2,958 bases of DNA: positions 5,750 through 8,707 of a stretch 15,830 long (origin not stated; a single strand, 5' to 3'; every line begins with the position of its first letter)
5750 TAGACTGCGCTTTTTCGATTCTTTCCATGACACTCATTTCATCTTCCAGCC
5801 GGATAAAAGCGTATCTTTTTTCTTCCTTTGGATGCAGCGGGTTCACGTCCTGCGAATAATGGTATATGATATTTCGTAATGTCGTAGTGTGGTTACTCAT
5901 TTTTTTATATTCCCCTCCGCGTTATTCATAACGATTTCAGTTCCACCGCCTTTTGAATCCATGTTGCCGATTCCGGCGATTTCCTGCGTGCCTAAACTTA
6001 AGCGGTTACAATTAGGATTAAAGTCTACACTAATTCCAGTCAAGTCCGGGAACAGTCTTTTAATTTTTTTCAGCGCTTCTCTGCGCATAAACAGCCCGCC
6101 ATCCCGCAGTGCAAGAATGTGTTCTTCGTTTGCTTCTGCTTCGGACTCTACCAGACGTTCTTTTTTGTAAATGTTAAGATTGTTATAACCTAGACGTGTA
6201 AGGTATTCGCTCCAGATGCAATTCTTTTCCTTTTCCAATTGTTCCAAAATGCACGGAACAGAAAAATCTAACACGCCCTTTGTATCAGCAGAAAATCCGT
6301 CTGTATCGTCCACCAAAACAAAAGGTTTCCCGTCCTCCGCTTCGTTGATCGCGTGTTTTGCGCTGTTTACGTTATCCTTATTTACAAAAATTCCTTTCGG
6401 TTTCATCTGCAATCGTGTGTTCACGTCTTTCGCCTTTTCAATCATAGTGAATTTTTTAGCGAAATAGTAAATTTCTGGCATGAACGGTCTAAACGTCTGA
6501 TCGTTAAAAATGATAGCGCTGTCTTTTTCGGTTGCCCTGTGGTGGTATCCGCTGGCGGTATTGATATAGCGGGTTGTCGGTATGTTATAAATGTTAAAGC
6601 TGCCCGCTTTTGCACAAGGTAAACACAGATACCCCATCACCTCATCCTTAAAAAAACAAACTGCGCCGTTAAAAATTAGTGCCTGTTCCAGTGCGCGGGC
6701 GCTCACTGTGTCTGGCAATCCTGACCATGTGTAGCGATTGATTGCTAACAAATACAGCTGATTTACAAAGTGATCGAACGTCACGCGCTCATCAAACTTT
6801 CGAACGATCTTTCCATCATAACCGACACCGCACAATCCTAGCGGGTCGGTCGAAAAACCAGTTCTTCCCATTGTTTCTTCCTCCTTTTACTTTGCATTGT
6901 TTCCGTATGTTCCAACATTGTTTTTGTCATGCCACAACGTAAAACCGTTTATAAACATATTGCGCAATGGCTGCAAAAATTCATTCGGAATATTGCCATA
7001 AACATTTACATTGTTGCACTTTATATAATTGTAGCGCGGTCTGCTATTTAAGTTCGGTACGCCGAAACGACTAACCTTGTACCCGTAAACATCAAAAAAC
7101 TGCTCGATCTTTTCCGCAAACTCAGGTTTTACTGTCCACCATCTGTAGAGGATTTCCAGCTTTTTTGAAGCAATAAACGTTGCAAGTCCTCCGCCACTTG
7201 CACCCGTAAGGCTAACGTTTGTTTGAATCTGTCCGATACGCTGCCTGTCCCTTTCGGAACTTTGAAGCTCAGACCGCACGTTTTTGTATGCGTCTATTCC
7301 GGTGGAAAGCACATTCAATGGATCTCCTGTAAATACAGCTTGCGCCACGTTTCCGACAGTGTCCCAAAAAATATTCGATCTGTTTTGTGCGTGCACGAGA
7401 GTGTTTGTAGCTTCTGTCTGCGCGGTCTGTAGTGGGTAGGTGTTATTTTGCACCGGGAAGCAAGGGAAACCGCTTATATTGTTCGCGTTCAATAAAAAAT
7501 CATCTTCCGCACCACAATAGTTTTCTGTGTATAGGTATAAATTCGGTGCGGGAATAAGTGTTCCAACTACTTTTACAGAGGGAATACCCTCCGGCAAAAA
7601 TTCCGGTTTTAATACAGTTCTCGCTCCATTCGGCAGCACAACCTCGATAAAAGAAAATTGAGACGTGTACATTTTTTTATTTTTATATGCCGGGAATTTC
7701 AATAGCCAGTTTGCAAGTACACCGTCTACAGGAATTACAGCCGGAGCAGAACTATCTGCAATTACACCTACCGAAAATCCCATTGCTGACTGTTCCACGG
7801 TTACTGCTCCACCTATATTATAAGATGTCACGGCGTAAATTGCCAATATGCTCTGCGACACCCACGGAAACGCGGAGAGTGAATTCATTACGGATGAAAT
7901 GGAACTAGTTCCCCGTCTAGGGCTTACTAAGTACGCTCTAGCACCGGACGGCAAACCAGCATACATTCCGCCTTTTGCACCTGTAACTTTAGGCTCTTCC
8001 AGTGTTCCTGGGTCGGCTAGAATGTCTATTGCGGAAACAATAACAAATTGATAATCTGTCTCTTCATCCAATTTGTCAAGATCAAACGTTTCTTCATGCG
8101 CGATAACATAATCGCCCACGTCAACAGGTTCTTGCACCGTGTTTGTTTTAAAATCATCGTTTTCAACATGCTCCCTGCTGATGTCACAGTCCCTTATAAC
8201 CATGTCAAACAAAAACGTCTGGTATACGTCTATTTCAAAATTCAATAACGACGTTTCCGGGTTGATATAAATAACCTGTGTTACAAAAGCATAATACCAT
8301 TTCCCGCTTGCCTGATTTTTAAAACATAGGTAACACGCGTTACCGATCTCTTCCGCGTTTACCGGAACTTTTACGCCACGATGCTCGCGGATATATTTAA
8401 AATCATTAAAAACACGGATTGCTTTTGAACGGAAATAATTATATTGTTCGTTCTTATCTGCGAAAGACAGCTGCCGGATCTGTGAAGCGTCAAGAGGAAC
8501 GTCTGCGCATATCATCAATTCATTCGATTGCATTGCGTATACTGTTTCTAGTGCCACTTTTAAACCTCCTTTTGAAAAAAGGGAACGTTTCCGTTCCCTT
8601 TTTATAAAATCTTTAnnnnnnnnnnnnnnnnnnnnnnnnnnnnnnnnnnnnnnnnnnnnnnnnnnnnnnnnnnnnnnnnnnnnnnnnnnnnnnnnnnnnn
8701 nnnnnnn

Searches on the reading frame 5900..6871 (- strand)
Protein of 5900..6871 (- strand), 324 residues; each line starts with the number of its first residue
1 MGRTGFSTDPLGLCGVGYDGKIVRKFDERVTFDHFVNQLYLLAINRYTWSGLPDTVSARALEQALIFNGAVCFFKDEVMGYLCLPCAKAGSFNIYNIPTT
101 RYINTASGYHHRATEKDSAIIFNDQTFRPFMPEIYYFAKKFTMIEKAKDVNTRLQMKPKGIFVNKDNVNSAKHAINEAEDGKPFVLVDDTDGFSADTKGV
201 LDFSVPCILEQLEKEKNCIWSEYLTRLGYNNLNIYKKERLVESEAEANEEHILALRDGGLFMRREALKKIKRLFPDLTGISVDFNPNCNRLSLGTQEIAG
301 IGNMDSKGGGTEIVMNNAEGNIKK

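Call 53: search_protein_families(library=phrogs, proteins=[window:5900-6871:-], max_evalue=0.001)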
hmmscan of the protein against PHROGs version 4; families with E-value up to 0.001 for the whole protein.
window:5900-6871:- (324 aa): 1 family
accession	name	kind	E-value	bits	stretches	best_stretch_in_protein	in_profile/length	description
phrog_2038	-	connector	5.4e-79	266.8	1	21-303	14-307/314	upper collar connector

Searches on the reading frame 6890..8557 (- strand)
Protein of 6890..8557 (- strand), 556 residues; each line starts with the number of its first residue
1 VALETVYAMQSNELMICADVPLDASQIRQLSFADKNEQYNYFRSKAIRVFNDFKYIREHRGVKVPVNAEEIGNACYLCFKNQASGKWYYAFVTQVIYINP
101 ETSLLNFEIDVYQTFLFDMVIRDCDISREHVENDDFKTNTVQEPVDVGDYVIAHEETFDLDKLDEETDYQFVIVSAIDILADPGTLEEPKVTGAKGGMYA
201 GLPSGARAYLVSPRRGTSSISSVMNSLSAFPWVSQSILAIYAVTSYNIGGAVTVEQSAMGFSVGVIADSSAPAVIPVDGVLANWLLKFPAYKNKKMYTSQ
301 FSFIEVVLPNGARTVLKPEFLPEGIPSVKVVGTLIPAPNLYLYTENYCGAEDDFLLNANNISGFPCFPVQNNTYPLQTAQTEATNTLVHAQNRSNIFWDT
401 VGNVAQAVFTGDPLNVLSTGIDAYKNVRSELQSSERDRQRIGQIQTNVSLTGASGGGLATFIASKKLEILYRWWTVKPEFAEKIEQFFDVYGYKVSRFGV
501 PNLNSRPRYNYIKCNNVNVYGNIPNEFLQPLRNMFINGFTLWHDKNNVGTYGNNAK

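Call 53: search_protein_families(library=phrogs, proteins=[window:6890-8557:-], max_evalue=0.001)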
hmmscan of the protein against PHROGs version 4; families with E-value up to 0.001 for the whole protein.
window:6890-8557:- (556 aa): 6 families
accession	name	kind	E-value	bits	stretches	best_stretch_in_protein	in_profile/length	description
phrog_2248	-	tail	1.7e-138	463.9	1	9-554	4-582/590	tail protein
phrog_16740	-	tail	8.4e-15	55.9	1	461-547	295-384/399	tail protein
phrog_32033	-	tail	9.7e-09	35.4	1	18-120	11-119/562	tail protein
phrog_16615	-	other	3.2e-08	33.8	1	17-149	7-149/529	peptidase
phrog_9205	-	unknown function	1.5e-07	30.5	1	379-548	970-1135/1144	-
phrog_30532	-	tail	1.1e-06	28.6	1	18-119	35-139/520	tail protein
